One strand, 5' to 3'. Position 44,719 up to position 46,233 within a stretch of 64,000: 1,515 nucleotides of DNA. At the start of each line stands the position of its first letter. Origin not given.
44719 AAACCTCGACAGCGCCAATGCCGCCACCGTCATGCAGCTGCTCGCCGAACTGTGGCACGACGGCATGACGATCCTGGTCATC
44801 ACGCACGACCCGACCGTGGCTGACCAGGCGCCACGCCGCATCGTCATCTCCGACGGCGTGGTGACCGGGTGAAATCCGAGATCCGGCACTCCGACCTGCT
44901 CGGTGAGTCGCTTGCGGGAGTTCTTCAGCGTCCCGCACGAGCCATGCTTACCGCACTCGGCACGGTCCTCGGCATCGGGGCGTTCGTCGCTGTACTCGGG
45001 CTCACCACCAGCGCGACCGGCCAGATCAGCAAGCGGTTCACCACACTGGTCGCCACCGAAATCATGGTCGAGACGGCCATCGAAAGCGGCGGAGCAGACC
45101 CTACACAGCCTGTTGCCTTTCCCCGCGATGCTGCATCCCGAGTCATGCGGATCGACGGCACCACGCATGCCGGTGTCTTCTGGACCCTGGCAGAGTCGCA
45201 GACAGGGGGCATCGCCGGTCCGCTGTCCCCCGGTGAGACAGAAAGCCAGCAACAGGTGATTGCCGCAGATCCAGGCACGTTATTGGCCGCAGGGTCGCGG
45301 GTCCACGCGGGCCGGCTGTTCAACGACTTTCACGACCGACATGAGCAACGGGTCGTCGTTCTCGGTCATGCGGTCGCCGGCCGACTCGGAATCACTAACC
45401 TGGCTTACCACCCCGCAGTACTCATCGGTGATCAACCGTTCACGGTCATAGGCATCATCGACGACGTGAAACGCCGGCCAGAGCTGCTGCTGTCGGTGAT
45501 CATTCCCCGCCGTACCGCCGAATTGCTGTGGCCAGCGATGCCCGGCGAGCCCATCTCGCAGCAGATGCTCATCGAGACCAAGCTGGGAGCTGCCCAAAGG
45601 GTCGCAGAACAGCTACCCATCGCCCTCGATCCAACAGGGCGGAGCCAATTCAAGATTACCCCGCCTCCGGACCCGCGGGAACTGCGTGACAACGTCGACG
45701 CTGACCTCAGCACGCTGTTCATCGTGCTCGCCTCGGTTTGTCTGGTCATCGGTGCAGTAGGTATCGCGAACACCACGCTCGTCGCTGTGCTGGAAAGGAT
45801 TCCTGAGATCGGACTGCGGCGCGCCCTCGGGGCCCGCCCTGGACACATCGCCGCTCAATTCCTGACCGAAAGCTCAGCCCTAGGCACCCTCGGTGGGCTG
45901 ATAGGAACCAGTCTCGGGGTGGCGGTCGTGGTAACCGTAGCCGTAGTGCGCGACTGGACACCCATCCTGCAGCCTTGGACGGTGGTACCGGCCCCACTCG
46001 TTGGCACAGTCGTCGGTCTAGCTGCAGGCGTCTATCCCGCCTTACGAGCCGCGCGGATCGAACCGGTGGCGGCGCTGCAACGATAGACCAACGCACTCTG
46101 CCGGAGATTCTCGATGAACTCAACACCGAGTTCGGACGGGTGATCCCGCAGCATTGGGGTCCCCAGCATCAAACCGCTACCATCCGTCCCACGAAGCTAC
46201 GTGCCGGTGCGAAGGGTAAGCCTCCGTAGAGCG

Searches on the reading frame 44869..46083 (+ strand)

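Call 35: search_protein_families(library=pfam, proteins=[window:44869-46083:+], max_evalue=0.001)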
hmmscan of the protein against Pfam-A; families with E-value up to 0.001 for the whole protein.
window:44869-46083:+ (405 aa): 2 families
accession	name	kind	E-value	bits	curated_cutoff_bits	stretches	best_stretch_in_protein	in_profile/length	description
PF02687.27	FtsX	-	3.8e-18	66.1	25.5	1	286-399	2-120/120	FtsX-like permease C-terminal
PF12704.14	MacB_PCD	-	3.4e-17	63.9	27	1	26-246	2-201/207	MacB-like periplasmic core domain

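Call 36: search_protein_families(library=padloc, proteins=[window:44869-46083:+], max_evalue=0.001)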
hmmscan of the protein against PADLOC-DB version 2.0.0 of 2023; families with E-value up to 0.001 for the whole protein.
window:44869-46083:+ (405 aa): 2 families
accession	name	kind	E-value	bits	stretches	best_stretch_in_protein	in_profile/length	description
PDLC01991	CARF_m8--CARF_LolE_TM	-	2.9e-06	23.7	1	290-394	442-547/810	-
PDLC01990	CARF_m8--CARF_Beta-galactosidase_LolE_TM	-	0.00013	17.4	1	289-397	1417-1528/1791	-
